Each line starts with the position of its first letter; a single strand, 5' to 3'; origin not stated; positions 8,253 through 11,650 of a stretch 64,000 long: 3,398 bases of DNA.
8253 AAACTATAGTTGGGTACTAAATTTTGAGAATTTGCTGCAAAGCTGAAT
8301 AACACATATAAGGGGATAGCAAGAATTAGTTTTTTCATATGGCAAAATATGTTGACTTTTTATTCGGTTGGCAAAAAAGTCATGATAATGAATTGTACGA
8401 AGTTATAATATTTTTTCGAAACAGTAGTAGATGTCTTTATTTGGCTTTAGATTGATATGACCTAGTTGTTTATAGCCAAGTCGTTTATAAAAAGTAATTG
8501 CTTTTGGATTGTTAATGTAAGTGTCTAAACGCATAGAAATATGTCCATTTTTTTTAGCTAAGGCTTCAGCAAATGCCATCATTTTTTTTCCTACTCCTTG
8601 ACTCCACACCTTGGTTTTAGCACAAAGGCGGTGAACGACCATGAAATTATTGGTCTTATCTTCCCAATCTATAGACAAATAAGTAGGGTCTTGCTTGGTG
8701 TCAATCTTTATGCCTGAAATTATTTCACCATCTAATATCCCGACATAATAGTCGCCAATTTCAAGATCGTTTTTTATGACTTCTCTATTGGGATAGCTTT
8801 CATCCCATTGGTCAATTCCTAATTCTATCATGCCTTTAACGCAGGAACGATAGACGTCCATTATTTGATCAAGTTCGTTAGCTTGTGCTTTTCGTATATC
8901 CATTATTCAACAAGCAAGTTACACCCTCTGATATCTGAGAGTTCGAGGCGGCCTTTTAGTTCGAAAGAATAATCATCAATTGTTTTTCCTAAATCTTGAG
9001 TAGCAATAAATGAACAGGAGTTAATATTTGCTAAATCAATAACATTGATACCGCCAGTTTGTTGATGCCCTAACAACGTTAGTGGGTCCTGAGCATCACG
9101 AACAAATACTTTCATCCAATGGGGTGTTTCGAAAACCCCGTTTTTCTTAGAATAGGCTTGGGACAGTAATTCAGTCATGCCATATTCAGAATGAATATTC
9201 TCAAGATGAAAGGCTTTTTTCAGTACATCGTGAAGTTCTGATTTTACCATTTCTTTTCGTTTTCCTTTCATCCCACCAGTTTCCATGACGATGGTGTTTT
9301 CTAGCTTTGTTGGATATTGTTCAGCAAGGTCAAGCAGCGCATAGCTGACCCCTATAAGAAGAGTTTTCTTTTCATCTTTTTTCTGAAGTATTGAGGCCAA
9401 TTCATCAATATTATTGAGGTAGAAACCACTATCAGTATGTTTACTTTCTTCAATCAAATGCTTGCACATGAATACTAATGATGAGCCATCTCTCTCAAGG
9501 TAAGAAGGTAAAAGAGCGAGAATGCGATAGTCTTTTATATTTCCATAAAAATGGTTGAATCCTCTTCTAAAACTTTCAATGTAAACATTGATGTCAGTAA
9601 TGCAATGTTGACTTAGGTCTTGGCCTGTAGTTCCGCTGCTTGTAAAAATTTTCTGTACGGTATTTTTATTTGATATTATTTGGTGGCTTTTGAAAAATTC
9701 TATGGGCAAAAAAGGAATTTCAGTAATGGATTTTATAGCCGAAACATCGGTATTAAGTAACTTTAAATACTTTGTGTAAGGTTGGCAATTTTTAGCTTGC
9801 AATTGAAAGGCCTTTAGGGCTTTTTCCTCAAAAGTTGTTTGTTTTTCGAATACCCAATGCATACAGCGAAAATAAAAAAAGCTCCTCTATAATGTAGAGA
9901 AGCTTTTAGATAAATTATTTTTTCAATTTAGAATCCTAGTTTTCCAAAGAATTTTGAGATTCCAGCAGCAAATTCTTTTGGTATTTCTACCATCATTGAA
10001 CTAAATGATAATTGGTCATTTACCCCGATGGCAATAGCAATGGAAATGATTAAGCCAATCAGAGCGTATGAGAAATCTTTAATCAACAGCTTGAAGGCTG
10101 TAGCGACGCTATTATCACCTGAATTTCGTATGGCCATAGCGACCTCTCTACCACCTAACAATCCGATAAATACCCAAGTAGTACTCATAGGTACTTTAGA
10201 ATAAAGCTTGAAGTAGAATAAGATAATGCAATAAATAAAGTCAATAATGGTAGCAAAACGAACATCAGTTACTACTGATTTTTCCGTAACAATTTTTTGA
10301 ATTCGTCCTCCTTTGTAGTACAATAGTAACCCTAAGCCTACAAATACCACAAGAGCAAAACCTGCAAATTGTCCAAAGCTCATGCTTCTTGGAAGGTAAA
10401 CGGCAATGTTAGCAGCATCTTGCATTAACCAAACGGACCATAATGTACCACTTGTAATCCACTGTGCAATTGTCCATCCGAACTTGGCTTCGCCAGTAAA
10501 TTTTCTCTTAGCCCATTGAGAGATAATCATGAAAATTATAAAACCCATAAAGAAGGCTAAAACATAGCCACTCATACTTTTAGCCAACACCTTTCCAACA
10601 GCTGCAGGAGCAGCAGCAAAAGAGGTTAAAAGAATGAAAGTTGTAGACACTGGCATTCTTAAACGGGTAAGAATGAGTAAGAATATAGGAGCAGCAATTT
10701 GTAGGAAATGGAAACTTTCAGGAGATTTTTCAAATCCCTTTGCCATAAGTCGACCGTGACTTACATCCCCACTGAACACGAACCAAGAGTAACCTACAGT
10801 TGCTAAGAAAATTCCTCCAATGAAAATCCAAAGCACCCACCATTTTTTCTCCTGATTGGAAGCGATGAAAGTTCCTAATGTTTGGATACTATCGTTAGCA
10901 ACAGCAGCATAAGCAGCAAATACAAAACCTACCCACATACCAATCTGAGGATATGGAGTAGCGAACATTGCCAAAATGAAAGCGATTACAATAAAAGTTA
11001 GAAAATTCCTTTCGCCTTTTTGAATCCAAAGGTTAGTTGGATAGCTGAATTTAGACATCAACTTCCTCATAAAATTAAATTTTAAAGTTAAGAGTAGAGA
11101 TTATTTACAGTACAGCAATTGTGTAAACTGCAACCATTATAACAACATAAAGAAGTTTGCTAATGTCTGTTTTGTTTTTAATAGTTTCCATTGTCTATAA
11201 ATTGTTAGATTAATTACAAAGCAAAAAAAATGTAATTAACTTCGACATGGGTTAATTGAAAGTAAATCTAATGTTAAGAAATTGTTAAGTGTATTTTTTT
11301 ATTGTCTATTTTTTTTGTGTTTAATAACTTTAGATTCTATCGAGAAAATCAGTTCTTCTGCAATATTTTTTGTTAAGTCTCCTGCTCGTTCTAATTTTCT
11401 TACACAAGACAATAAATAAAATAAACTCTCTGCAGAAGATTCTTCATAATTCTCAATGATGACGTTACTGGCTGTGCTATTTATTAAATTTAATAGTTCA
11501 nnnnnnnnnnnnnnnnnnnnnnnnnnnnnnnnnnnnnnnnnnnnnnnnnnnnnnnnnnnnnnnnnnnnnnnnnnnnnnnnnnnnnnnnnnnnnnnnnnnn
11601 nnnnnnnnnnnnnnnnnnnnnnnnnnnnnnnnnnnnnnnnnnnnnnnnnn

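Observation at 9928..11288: Candidate uncharacterised Pho-regulated unit: four-repeat Pho box, 28-aa membrane peptide, divergent PiT-fold transporter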

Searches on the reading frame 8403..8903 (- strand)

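Call 3: search_protein_families(library=pfam, proteins=[window:8403-8903:-], max_evalue=1)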
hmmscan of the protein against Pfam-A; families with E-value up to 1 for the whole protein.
window:8403-8903:- (166 aa): 8 families
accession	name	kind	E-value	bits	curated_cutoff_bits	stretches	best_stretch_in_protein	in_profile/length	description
PF00583.31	Acetyltransf_1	-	1.7e-11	44.9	20.7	1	42-144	21-116/116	Acetyltransferase (GNAT) family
PF13508.13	Acetyltransf_7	-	2.2e-09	38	27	1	51-145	4-83/84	Acetyltransferase (GNAT) domain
PF13673.13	Acetyltransf_10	-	1.9e-06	28.3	23.6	1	28-148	8-111/128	Acetyltransferase (GNAT) domain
PF08445.16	FR47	-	0.013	15.9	22.1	1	93-147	27-80/86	FR47-like protein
PF13527.13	Acetyltransf_9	-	0.02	15.3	25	1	2-145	1-125/127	Acetyltransferase (GNAT) domain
PF13420.13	Acetyltransf_4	-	0.023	15.2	24.3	1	96-148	85-138/155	Acetyltransferase (GNAT) domain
PF15138.11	Syncollin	-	0.03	15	32.8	1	65-103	37-73/112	Syncollin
PF13523.12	Acetyltransf_8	-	0.17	11.9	27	1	52-151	46-144/145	Acetyltransferase (GNAT) domain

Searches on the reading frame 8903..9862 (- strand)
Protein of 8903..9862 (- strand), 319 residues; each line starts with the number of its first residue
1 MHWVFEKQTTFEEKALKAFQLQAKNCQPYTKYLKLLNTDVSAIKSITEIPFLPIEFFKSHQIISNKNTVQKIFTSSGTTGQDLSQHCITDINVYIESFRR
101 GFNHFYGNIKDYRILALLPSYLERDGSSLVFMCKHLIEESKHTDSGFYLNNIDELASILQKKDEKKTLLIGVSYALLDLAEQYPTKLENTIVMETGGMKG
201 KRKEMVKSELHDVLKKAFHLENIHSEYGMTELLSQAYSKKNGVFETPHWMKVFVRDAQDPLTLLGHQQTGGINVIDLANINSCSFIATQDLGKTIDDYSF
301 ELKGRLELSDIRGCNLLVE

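Call 3: search_protein_families(library=pfam, proteins=[window:8903-9862:-], max_evalue=1)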
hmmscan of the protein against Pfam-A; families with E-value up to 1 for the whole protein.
window:8903-9862:- (319 aa): 1 family
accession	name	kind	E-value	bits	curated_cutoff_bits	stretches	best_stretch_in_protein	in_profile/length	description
PF04443.18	LuxE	-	6.2e-10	38.9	24.9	2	6-81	33-112/391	Acyl-protein synthetase, LuxE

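Call 4: search_protein_families(library=ncbifam, proteins=[window:8903-9862:-], max_evalue=1)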
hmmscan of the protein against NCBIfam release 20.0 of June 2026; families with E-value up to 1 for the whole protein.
window:8903-9862:- (319 aa): 2 families
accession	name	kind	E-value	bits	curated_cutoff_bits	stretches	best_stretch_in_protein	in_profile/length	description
NF052244.1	LCFA_lig_LuxE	equivalog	1.7e-13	50.3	550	1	2-295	23-331/367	long-chain-fatty-acid--protein ligase LuxE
NF041878.1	paak_haloarch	equivalog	0.08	11.5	700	1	35-101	44-115/427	phenylacetate--CoA ligase PaaK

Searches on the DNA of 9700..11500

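Call 37: search_rna_families(source=window, start=9700, end=11500, threshold=evalue, max_evalue=1)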
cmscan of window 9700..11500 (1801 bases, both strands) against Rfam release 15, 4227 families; matches with E-value up to 1: 2.
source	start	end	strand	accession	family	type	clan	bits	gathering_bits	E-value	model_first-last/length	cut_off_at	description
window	9878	9940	-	RF02844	RefA9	Gene; antisense;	-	24.9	49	0.47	1-64/64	no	Enterococcus sRNA A9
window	9846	9906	+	RF02844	RefA9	Gene; antisense;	-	23.9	49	0.77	1-64/64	no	Enterococcus sRNA A9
